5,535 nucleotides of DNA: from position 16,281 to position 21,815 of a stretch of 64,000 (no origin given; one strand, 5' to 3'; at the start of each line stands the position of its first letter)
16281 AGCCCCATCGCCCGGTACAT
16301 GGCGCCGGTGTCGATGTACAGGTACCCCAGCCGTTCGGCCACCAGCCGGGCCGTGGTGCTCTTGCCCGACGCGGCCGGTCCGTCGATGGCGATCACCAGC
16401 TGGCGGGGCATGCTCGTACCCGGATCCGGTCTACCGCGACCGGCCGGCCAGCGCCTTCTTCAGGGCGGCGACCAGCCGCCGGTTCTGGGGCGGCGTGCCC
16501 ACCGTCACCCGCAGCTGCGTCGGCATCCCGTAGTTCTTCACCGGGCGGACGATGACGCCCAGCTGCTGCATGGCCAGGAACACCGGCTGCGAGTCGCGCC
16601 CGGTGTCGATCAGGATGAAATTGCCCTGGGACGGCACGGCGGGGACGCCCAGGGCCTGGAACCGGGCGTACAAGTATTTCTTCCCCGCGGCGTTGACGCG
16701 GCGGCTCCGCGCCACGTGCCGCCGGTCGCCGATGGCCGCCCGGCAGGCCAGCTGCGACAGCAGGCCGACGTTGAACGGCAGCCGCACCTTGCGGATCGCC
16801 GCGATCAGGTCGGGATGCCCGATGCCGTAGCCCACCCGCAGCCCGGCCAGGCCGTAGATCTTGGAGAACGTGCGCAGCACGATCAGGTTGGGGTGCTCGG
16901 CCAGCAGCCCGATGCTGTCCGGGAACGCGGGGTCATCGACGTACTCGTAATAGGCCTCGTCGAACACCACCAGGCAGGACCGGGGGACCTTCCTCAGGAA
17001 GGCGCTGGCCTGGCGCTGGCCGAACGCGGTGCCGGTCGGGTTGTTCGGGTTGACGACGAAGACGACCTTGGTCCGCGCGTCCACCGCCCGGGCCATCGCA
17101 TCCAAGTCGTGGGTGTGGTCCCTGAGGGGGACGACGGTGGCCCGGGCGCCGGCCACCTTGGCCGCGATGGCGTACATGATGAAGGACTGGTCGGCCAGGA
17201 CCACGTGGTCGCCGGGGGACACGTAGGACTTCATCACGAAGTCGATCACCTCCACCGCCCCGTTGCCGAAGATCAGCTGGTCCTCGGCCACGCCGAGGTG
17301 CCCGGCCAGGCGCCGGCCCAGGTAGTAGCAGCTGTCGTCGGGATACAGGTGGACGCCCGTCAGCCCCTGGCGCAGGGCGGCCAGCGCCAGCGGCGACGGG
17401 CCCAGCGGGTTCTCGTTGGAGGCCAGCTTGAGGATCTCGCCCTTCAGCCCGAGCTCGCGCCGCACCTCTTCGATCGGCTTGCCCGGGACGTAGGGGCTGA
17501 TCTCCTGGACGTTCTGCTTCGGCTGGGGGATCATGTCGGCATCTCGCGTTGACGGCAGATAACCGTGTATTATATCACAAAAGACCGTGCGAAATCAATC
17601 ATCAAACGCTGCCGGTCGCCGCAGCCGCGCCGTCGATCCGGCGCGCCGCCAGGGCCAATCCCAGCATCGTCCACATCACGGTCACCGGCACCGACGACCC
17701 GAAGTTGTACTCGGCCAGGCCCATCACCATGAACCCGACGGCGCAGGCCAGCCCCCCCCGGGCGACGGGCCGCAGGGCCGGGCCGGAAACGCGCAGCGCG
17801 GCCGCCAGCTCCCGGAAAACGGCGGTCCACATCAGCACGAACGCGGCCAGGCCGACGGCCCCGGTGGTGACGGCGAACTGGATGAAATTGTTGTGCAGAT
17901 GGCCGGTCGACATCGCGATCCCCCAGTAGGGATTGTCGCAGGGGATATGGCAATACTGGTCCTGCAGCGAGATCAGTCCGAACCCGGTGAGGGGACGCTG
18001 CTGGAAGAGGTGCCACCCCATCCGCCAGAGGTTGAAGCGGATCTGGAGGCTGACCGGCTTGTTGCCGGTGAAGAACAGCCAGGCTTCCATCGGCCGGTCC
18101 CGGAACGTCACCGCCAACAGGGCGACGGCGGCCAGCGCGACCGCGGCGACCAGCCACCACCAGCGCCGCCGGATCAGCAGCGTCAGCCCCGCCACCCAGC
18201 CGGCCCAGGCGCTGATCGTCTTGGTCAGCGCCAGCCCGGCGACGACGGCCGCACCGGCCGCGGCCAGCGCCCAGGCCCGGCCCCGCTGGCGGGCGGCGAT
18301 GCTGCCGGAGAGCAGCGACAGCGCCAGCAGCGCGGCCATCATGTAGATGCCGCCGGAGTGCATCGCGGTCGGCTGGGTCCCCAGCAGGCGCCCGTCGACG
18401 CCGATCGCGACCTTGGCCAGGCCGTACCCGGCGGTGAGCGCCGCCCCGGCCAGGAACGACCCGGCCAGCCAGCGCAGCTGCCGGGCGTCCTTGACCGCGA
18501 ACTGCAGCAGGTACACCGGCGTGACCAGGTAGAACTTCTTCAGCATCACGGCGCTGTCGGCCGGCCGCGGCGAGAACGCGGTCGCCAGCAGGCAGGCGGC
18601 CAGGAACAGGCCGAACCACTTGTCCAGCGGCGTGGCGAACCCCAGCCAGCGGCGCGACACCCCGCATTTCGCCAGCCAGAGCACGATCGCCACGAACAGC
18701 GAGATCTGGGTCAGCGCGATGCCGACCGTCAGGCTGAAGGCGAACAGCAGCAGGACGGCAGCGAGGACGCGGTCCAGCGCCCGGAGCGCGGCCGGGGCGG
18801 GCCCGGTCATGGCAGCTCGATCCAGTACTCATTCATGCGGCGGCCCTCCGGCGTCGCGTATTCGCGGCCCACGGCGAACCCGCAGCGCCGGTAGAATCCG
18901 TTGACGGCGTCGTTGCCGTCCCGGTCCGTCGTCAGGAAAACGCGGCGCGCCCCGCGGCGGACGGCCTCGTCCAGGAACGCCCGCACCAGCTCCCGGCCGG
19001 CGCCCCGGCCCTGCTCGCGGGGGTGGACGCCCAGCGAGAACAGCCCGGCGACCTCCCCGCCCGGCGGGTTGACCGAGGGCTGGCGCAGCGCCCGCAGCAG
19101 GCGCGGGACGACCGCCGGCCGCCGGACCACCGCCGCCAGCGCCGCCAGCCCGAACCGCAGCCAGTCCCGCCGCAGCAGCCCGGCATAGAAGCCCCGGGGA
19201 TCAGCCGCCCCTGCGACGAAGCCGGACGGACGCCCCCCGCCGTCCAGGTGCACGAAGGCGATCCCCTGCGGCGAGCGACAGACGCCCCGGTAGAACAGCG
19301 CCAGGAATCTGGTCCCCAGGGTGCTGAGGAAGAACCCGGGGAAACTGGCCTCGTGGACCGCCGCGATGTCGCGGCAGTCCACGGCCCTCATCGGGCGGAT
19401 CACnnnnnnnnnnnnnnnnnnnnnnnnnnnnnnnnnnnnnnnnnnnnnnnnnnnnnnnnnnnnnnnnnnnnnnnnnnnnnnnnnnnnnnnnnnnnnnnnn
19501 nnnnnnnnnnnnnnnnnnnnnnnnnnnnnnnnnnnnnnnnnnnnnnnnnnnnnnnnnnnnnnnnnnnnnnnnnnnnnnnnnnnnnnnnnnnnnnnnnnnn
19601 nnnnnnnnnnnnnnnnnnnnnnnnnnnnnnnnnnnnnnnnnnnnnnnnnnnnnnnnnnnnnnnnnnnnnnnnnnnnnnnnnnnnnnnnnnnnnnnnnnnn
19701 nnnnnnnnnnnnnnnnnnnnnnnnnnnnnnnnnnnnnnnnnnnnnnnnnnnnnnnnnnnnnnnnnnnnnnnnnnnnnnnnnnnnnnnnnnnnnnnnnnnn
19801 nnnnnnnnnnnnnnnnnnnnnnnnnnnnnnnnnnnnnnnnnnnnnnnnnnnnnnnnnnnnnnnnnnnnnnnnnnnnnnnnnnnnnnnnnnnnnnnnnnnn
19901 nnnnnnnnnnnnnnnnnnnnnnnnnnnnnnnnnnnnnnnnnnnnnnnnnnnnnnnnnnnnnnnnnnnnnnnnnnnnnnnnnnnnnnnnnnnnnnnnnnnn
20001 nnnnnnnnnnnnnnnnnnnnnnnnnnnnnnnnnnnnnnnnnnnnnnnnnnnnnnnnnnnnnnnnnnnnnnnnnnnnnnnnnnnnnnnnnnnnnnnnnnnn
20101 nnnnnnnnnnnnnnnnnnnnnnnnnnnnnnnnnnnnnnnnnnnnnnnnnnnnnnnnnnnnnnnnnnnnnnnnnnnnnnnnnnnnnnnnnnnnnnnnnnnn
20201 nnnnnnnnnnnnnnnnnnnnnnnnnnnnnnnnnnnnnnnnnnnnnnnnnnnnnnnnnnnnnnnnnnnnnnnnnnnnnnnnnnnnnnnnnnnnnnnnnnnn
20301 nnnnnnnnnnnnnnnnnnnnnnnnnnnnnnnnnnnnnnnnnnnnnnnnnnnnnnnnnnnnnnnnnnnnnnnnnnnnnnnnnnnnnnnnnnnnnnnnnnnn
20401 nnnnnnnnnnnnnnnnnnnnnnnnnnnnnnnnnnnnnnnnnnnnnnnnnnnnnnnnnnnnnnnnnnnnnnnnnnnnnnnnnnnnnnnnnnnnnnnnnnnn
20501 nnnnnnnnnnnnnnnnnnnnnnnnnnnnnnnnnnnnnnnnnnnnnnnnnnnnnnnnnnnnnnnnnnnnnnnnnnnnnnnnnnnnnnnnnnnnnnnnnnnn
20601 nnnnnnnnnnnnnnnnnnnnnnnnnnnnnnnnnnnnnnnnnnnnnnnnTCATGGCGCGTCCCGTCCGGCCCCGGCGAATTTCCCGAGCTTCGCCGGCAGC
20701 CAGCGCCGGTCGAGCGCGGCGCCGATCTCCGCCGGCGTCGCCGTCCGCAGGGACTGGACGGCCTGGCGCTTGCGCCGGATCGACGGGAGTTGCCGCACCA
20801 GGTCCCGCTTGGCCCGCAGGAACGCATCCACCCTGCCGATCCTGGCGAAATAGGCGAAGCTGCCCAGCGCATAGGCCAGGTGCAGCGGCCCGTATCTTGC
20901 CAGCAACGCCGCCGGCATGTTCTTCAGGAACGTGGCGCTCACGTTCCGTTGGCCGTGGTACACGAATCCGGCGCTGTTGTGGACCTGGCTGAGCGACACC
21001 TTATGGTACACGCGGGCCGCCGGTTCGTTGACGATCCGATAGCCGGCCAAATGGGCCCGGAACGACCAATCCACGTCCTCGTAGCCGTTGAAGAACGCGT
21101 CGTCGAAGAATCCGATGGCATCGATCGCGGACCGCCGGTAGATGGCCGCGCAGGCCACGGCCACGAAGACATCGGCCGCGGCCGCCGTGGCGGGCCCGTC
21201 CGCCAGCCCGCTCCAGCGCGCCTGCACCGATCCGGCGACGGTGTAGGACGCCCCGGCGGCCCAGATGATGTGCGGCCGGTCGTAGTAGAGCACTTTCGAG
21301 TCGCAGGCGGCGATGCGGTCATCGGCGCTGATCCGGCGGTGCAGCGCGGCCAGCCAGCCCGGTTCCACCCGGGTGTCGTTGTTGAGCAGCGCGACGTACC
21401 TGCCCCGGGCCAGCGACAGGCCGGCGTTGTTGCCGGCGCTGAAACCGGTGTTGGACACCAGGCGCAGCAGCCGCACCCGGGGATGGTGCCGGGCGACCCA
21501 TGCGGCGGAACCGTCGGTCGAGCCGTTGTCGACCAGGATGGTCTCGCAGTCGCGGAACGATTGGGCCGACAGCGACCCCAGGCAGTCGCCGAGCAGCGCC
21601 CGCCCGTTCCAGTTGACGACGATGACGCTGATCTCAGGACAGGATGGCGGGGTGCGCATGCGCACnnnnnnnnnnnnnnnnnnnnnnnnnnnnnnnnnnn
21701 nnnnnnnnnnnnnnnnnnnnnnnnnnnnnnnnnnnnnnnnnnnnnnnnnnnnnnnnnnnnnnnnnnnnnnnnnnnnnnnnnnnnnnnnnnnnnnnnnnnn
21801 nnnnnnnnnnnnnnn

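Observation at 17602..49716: A 32-kb single-strand polysaccharide locus with duplicated Wzx/Wzy/Wzz machinery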

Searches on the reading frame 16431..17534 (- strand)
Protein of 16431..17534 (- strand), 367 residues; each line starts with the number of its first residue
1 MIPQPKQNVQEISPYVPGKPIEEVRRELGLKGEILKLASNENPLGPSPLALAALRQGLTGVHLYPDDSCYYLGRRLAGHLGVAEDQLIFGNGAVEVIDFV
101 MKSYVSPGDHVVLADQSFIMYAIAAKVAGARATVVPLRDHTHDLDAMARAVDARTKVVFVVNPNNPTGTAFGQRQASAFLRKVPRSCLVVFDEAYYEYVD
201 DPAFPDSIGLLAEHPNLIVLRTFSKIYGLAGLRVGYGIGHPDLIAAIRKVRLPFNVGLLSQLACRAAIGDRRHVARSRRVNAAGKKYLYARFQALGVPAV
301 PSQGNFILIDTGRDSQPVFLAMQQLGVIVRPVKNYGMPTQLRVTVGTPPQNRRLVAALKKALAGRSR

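Call 7: search_protein_families(library=pfam, proteins=[window:16431-17534:-], max_evalue=0.001)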
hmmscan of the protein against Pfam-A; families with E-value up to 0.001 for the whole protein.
window:16431-17534:- (367 aa): 3 families
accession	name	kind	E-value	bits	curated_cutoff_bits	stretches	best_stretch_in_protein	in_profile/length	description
PF00155.27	Aminotran_1_2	-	9e-56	190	19.7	1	34-358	3-361/361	Aminotransferase class I and II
PF00266.25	Aminotran_5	-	1.6e-06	27.8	21.5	1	80-194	56-177/371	Aminotransferase class-V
PF01053.26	Cys_Met_Meta_PP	-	7.7e-05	21.8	27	1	83-195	67-176/381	Cys/Met metabolism PLP-dependent enzyme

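Call 12: find_related_loci(query=window:16431-17534:-, collection=genome_contigs, flank=10000)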
Query window:16431-17534:- (367 aa) in genome_contigs; peptide patterns used: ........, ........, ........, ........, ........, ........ (x = any residue, [..] = any of these).
600 stretches matched a pattern (row limit reached: there are more); 481 encode a relative of the query (tblastn E <= 1e-3); the best 80 are kept; 80 distinct loci.
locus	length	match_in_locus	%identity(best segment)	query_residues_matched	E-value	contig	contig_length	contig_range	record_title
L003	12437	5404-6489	70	1-362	2e-171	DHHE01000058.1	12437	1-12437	MAG TPA_asm: bacterium UBP2_UBA4780 isolate UBA4780 UBA4780_contig_6062, whole genome shotgun sequence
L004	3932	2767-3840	53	5-362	7e-132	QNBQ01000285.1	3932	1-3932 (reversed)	MAG: Candidatus Poribacteria bacterium isolate B28_G17 B28_Guay17_scaffold_13903, whole genome shotgun sequence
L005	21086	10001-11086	50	4-366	3e-122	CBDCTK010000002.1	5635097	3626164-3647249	MAG: Candidatus Poribacteria bacterium isolate 5e1f03a3-4ce1-415a-a4c9-4ecbe52226bd genome assembly, contig: contig_2, w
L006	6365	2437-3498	51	4-358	8e-122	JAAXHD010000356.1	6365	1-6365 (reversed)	MAG: Candidatus Poribacteria bacterium isolate Plut_88880 unfiltered_Plut_88880_genomic_contig_271212, whole genome shot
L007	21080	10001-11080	51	2-362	2e-121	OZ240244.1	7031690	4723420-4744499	MAG: Candidatus Poribacteria bacterium isolate 530b1872-db39-4376-9dde-5bfc35f27194 genome assembly, chromosome: 1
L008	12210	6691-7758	52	6-362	2e-121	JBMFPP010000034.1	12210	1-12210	MAG: Armatimonadota bacterium isolate KM4338-66 NODE_2936_length_12210_cov_3.721843, whole genome shotgun sequence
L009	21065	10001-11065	51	4-359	9e-121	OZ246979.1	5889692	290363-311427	MAG: Candidatus Poribacteria bacterium isolate b1f05427-043e-45ba-8b49-4d0e3d1ba290 genome assembly, chromosome: 1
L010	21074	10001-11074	50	4-362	7e-121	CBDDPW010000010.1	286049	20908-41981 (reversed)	MAG: Candidatus Poribacteria bacterium isolate 3f36937d-8c17-4172-b0cd-efb7b76609bb genome assembly, contig: contig_10,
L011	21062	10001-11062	51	4-358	5e-120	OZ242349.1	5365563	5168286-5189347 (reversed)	MAG: Candidatus Poribacteria bacterium isolate e367748c-ea16-458c-b08a-e5b385d280ea genome assembly, chromosome: 1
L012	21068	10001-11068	51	4-359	4e-120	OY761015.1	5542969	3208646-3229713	MAG: Candidatus Poribacteria bacterium isolate b26c8cc1-2726-459c-8d02-9adedbaa8fd6 genome assembly, chromosome: 2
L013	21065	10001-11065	51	4-358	3e-119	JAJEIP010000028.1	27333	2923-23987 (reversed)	MAG: Candidatus Poribacteria bacterium isolate p16x65bins.2 k141_1268028, whole genome shotgun sequence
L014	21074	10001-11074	51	4-362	8e-119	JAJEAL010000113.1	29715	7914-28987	MAG: Candidatus Poribacteria bacterium isolate jk18x7bins.5 k141_1683722, whole genome shotgun sequence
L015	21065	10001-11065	51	4-358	7e-119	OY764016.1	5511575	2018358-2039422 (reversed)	MAG: Candidatus Poribacteria bacterium isolate 9fae2ea3-c9b7-404b-9456-b4c0b6541956 genome assembly, chromosome: 1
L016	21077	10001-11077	51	4-363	4e-119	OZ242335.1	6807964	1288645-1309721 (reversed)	MAG: Candidatus Poribacteria bacterium isolate 0e18bbbf-3c5b-4f4e-9be4-718f64127597 genome assembly, chromosome: 1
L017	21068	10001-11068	50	4-359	9e-119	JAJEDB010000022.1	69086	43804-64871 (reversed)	MAG: Candidatus Poribacteria bacterium isolate jk18xAbins.50 k141_582024, whole genome shotgun sequence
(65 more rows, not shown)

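Call 17: search_protein_families(library=pfam, proteins=[L003:97-2568:+, L003:3011-4654:+, L003:2990-4717:-], max_evalue=0.001)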
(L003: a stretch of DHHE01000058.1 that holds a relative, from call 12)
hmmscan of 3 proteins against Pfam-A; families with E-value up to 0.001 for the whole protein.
L003:97-2568:+ (823 aa): 3 families
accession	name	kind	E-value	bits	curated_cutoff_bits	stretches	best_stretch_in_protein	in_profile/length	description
PF19864.5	Radical_SAM_N2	-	7.4e-56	188.3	29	1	5-153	1-151/151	Radical SAM proteins, N-terminal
PF10105.14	DUF2344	-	1.5e-42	145.9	23.8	1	592-768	1-166/176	Uncharacterized protein conserved in bacteria (DUF2344)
PF04055.27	Radical_SAM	-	4.1e-19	69.8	29.5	1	194-358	1-165/166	Radical SAM superfamily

L003:3011-4654:+ (547 aa): 1 family
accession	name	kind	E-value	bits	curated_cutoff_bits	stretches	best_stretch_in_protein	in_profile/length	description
PF00118.29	Cpn60_TCP1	-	2.3e-77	261.2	34.3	1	24-527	1-490/490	TCP-1/cpn60 chaperonin family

L003:2990-4717:- (575 aa): 0 families

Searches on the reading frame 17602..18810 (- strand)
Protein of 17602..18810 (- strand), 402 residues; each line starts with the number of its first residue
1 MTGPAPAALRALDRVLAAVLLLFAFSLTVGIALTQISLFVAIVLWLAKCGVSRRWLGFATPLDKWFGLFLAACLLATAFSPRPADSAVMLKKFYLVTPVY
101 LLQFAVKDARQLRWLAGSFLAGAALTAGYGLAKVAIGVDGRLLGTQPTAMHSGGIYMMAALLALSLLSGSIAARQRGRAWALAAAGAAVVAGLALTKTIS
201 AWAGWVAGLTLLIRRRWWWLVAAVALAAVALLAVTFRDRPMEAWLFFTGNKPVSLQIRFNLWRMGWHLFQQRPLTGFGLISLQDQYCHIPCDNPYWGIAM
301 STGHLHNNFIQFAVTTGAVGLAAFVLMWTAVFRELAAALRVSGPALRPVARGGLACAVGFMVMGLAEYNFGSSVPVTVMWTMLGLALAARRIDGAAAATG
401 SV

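Call 6: search_protein_families(library=pfam, proteins=[window:17602-18810:-], max_evalue=0.01)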
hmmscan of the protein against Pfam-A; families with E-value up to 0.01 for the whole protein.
window:17602-18810:- (402 aa): 1 family
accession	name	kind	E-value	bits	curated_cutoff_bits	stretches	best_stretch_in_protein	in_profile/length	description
PF04932.20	Wzy_C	-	6.3e-19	68.7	31.7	1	190-325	7-149/149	O-Antigen ligase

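Call 10: search_protein_families(library=ncbifam, proteins=[window:17602-18810:-], max_evalue=0.01)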
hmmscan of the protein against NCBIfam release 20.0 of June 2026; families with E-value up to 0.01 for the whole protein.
window:17602-18810:- (402 aa): 1 family
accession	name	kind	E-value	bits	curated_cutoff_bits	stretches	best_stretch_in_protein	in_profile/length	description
NF012031.0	PRK15487.1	equivalog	2.1e-06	27.1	277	1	206-338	216-353/404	O-antigen ligase RfaL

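Call 58: search_solved_structures(query=window:17602-18810:-, max_evalue=10)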
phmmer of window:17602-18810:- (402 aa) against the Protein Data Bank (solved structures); distinct sequences matched with E-value up to 10: 1.
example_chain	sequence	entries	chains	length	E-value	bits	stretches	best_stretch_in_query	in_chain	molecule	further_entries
7tpg_B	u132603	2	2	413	0.00029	23.4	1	105-397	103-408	Putative cell surface polysaccharide polymerase/ligase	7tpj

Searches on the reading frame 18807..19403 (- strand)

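Call 6: search_protein_families(library=pfam, proteins=[window:18807-19403:-], max_evalue=0.01)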
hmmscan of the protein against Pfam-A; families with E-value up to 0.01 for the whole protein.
window:18807-19403:- (198 aa): 7 families
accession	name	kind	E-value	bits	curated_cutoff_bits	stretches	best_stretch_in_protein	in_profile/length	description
PF00583.31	Acetyltransf_1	-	1.4e-15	58.1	20.7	1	110-176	55-116/116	Acetyltransferase (GNAT) family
PF13508.13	Acetyltransf_7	-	2.4e-09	37.9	27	1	120-177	31-83/84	Acetyltransferase (GNAT) domain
PF08445.16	FR47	-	7.9e-05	23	22.1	1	119-179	22-80/86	FR47-like protein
PF13673.13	Acetyltransf_10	-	0.0006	20.2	23.6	1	123-181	56-112/128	Acetyltransferase (GNAT) domain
PF13527.13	Acetyltransf_9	-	0.00094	19.6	25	1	118-178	72-126/127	Acetyltransferase (GNAT) domain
PF14542.12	Acetyltransf_CG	-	0.0032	18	30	1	123-153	29-59/80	GCN5-related N-acetyl-transferase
PF24553.2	Rv0428c_C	-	0.0036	17.4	27.2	1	113-177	154-216/224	Probable histone acetyltransferase Rv0428c C-terminal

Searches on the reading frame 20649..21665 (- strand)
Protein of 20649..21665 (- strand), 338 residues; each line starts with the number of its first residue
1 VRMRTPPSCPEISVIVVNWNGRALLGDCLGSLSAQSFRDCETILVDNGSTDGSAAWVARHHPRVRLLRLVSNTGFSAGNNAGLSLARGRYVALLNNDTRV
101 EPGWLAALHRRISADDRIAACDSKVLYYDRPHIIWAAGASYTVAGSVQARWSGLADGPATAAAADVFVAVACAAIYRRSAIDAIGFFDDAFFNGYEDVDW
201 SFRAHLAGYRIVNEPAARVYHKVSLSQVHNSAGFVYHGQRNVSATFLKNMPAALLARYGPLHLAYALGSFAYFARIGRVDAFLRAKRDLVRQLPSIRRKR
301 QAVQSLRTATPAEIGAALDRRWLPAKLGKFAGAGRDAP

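Call 6: search_protein_families(library=pfam, proteins=[window:20649-21665:-], max_evalue=0.01)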
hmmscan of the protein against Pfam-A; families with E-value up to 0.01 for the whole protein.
window:20649-21665:- (338 aa): 3 families
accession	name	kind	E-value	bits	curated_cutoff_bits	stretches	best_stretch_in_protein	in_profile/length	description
PF00535.33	Glycos_transf_2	-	5e-26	92.1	23.3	1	13-184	1-167/168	Glycosyl transferase family 2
PF13641.12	Glyco_tranf_2_3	-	1.2e-12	48.8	27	1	10-222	1-212/230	Glycosyltransferase like family 2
PF13632.12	Glyco_trans_2_3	-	1.5e-09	38.4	27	1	90-226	1-128/198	Glycosyl transferase family group 2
